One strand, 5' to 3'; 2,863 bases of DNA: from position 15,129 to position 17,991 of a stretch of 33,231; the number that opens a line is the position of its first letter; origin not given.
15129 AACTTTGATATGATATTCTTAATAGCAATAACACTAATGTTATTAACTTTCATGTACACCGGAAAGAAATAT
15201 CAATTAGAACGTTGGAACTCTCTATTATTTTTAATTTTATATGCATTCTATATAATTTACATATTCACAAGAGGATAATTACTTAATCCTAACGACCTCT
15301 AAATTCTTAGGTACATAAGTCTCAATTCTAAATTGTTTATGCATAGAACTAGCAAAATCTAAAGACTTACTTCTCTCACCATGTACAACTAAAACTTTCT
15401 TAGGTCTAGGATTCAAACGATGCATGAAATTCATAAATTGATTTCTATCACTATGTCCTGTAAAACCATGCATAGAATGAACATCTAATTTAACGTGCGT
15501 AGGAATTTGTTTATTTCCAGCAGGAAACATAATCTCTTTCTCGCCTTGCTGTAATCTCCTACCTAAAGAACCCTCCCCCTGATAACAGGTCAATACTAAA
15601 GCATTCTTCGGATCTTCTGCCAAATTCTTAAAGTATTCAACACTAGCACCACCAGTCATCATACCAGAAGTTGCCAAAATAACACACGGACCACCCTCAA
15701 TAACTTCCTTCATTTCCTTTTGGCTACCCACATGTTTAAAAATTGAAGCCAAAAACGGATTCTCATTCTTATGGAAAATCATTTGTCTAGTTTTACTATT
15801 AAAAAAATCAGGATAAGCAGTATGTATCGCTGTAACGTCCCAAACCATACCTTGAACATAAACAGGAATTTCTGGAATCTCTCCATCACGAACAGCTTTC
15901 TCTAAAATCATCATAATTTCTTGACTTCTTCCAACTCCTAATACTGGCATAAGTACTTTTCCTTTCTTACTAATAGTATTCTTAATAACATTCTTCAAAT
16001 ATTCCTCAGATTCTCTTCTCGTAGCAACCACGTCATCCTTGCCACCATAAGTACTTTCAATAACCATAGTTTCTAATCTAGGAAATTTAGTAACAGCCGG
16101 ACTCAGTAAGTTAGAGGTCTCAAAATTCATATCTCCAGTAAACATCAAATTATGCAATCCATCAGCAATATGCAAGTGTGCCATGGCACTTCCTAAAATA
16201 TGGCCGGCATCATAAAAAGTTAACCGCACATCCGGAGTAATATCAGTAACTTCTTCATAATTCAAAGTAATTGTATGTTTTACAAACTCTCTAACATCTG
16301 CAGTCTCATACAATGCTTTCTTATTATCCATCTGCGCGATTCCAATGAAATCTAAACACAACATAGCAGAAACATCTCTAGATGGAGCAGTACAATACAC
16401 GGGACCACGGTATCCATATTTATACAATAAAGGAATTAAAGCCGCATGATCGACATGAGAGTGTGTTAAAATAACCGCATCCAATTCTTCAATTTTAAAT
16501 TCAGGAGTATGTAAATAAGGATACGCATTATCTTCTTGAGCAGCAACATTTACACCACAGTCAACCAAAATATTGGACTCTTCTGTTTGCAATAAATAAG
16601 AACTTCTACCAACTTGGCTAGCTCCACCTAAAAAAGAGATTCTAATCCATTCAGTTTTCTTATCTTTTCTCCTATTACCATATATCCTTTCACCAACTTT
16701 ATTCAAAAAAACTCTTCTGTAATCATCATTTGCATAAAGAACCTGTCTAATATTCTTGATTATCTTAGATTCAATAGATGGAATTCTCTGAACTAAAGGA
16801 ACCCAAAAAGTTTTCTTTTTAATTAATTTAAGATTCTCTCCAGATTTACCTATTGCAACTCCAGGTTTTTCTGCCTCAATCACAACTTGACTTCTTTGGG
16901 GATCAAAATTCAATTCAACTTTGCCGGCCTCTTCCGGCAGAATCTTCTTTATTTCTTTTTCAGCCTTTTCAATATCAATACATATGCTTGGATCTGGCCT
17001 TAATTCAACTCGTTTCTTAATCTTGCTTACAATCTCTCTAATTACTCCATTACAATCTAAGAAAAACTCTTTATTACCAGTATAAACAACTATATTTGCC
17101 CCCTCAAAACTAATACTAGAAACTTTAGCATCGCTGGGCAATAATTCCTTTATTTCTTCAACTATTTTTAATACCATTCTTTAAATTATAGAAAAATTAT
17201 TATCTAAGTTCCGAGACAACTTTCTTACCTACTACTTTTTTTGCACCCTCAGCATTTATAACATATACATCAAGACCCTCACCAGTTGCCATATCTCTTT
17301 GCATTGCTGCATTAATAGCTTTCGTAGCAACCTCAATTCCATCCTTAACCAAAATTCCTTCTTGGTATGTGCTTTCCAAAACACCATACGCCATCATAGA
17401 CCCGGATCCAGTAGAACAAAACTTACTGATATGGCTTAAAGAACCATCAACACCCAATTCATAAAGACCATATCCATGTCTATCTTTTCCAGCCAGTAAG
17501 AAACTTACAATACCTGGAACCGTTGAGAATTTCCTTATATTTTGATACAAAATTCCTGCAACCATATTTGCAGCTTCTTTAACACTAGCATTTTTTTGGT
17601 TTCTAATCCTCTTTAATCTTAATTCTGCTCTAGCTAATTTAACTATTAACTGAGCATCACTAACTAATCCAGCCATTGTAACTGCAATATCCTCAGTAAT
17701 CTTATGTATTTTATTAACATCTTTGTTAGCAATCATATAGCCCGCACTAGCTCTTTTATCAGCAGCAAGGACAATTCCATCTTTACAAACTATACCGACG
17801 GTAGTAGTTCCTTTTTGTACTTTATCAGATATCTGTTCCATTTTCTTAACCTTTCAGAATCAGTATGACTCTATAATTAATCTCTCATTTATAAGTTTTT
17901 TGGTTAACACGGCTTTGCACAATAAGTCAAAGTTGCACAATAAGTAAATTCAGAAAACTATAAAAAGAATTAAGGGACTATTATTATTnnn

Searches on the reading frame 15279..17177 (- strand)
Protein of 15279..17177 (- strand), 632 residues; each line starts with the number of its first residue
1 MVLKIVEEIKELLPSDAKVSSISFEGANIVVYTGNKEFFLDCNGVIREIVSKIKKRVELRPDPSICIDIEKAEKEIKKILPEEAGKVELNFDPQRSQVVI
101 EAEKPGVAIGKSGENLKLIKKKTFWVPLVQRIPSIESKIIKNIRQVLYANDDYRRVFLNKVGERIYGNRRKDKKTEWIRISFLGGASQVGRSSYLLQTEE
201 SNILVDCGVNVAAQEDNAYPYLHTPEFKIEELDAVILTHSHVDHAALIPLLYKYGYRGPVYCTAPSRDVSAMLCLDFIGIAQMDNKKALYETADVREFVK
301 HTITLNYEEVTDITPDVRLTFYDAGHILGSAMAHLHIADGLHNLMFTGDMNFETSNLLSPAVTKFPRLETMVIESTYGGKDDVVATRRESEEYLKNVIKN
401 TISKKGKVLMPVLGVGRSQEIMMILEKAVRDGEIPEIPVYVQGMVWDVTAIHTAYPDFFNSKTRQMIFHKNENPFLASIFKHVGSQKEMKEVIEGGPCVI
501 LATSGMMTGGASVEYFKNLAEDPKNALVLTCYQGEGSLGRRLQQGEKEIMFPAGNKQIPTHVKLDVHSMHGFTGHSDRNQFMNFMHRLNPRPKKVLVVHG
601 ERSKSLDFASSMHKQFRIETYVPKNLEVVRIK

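Call 60: list_cluster_members(proteins=[window:15279-17177:-, window:17200-17841:-, P0022])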
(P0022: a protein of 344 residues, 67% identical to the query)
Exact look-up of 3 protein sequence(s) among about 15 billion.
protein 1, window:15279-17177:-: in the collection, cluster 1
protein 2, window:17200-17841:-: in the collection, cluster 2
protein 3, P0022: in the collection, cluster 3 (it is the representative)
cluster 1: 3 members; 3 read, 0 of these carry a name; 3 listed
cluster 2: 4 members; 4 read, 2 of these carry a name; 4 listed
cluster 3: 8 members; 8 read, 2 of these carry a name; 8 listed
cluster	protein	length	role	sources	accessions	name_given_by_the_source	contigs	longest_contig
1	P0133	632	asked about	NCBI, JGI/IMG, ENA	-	-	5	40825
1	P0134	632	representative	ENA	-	-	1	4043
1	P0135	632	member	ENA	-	-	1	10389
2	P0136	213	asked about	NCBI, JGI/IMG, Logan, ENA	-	-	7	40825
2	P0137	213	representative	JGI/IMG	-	proteasome beta subunit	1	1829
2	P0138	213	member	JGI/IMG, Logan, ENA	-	proteasome beta subunit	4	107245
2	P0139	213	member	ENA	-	-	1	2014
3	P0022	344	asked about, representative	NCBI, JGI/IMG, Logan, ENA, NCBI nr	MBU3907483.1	MAG: IS5 family transposase [Nanoarchaeota archaeon] | IS5 family transposase [Nanoarchaeota archaeon]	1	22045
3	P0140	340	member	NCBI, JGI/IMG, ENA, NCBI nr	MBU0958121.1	MAG: IS5 family transposase [Nanoarchaeota archaeon] | IS5 family transposase [Nanoarchaeota archaeon]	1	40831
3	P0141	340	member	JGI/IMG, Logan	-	-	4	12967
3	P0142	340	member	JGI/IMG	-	-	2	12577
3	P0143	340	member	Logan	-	-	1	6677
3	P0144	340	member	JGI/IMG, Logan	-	-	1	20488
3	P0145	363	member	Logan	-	-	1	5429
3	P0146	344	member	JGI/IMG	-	-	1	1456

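Call 61: find_homologous_proteins(query=window:15279-17177:-, max_evalue=1e-50)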
Query window:15279-17177:- (632 aa): 7999 proteins with E <= 1e-50 among 8000 candidates; the best 120 are listed.
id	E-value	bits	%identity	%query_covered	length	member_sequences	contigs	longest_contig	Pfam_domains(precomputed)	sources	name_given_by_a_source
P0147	0.0e+0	1341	91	100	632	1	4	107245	PF12706.14,PF07650.24,PF16661.12,PF23023.2,PF17214.10,PF07521.18,PF10996.15,PF00753.34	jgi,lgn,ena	jgi:uncharacterized protein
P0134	0.0e+0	1327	91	100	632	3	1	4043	PF12706.14,PF07650.24,PF16661.12,PF23023.2,PF17214.10,PF07521.18,PF10996.15,PF00753.34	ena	-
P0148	0.0e+0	1237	84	100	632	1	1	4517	PF12706.14,PF07650.24,PF16661.12,PF23023.2,PF17214.10,PF07521.18,PF10996.15,PF00753.34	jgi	jgi:uncharacterized protein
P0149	0.0e+0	1236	84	100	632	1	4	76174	PF12706.14,PF07650.24,PF16661.12,PF23023.2,PF17214.10,PF07521.18,PF10996.15,PF00753.34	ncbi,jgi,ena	-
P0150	0.0e+0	1231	83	100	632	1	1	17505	PF12706.14,PF07650.24,PF16661.12,PF23023.2,PF17214.10,PF07521.18,PF10996.15,PF00753.34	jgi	-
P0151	0.0e+0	1230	83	100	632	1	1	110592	PF12706.14,PF07650.24,PF16661.12,PF23023.2,PF17214.10,PF07521.18,PF10996.15,PF00753.34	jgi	jgi:uncharacterized protein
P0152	0.0e+0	1228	83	100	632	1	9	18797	PF12706.14,PF07650.24,PF16661.12,PF23023.2,PF17214.10,PF07521.18,PF10996.15,PF00753.34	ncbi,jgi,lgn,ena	-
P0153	0.0e+0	1224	83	100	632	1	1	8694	PF12706.14,PF07650.24,PF16661.12,PF23023.2,PF17214.10,PF07521.18,PF10996.15,PF00753.34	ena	-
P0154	0.0e+0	1223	83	100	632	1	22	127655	PF12706.14,PF07650.24,PF16661.12,PF23023.2,PF17214.10,PF07521.18,PF10996.15,PF00753.34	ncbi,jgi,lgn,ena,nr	ncbi:beta-CASP ribonuclease aCPSF1 [Candidatus Woesearchaeota archaeon]|jgi:uncharacterized protein|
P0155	0.0e+0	1222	82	100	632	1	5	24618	PF12706.14,PF07650.24,PF16661.12,PF23023.2,PF17214.10,PF07521.18,PF10996.15,PF00753.34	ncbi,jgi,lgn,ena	jgi:uncharacterized protein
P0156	0.0e+0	1218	83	100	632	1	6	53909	PF12706.14,PF07650.24,PF16661.12,PF23023.2,PF17214.10,PF07521.18,PF10996.15,PF00753.34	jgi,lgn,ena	jgi:uncharacterized protein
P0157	0.0e+0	1195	81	100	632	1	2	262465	PF12706.14,PF07650.24,PF16661.12,PF23023.2,PF17214.10,PF07521.18,PF10996.15,PF00753.34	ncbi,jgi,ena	-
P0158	0.0e+0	1148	76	100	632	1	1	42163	PF12706.14,PF07650.24,PF16661.12,PF23023.2,PF17214.10,PF07521.18,PF10996.15,PF00753.34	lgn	-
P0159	0.0e+0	1141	77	100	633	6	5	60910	PF12706.14,PF07650.24,PF16661.12,PF23023.2,PF17214.10,PF07521.18,PF10996.15,PF00753.34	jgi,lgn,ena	-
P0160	0.0e+0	1129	75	100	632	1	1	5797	PF12706.14,PF07650.24,PF16661.12,PF23023.2,PF17214.10,PF07521.18,PF10996.15,PF00753.34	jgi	jgi:hypothetical protein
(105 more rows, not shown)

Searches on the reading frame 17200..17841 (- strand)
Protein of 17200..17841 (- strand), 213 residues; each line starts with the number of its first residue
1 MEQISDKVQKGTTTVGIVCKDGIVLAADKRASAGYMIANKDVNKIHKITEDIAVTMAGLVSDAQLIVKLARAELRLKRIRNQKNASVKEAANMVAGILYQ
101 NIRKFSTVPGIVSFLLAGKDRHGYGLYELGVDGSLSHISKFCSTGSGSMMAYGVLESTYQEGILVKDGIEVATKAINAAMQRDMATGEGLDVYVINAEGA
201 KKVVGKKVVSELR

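Call 6: search_protein_families(library=pfam, proteins=[window:17200-17841:-], max_evalue=0.01)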
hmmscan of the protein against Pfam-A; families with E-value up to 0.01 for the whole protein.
window:17200-17841:- (213 aa): 1 family
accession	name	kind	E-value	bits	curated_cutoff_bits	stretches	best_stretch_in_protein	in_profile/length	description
PF00227.31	Proteasome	-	4.8e-49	167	22.4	1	8-195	1-189/189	Proteasome subunit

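Call 37: find_encoding_contigs(protein=window:17200-17841:-, flank=6000, max_places=10)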
Protein window:17200-17841:- (213 aa): 14 contigs read that carry it; 8 places shown.
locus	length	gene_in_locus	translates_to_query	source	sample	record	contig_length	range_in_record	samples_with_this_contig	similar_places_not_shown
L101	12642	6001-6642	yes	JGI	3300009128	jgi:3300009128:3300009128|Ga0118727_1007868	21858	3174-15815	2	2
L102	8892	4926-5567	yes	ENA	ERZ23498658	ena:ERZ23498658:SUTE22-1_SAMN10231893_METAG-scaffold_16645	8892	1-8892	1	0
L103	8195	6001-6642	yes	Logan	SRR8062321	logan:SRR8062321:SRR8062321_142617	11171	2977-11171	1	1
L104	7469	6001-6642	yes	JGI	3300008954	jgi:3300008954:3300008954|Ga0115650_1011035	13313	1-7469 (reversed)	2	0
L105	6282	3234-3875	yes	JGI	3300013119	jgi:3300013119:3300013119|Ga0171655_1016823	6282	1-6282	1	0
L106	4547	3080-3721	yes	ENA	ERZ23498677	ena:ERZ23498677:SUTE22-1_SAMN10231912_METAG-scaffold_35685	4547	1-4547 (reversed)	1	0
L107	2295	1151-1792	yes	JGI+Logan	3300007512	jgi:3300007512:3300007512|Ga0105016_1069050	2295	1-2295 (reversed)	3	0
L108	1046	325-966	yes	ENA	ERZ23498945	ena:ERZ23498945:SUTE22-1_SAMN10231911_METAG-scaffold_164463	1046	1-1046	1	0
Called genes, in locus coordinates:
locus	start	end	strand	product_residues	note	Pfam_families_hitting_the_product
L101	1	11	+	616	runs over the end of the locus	-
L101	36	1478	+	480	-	-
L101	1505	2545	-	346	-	PF01609:DDE_Tnp_1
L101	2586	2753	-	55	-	-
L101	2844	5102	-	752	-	PF00112:Peptidase_C1, PF03051:Peptidase_C1_2 (faint), PF00112:Peptidase_C1, PF05048:NosD, PF13229:Beta_helix, PF05048:NosD, PF13229:Beta_helix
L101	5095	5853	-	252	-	-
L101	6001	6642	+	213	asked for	PF00227:Proteasome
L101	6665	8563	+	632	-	PF17214:KH_TffA, PF07650:KH_2 (weak), PF00753:Lactamase_B, PF16661:Lactamase_B_6, PF23023:Anti-Pycsar_Apyc1, PF12706:Lactamase_B_2, PF10996:Beta-Casp, PF07521:RMMBL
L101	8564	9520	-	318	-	PF01699:Na_Ca_ex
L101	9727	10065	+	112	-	PF01740:STAS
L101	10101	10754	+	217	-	PF01351:RNase_HII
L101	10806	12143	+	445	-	PF00890:FAD_binding_2 (weak), PF01134:GIDA (faint), PF01266:DAO (faint), PF01494:FAD_binding_3, PF01946:Thi4 (faint), PF03486:HI0933_like, PF12831:FAD_oxidored (weak), PF21688:FAD-depend_C (weak), +3 more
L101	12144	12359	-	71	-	-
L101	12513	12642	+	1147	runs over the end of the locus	PF02463:SMC_N, PF13304:AAA_21 (weak), PF06470:SMC_hinge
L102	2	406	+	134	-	?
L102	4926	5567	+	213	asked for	PF00227:Proteasome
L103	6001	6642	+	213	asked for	PF00227:Proteasome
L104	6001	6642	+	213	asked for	PF00227:Proteasome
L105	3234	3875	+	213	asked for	PF00227:Proteasome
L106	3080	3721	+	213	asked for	PF00227:Proteasome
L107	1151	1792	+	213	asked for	PF00227:Proteasome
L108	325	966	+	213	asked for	PF00227:Proteasome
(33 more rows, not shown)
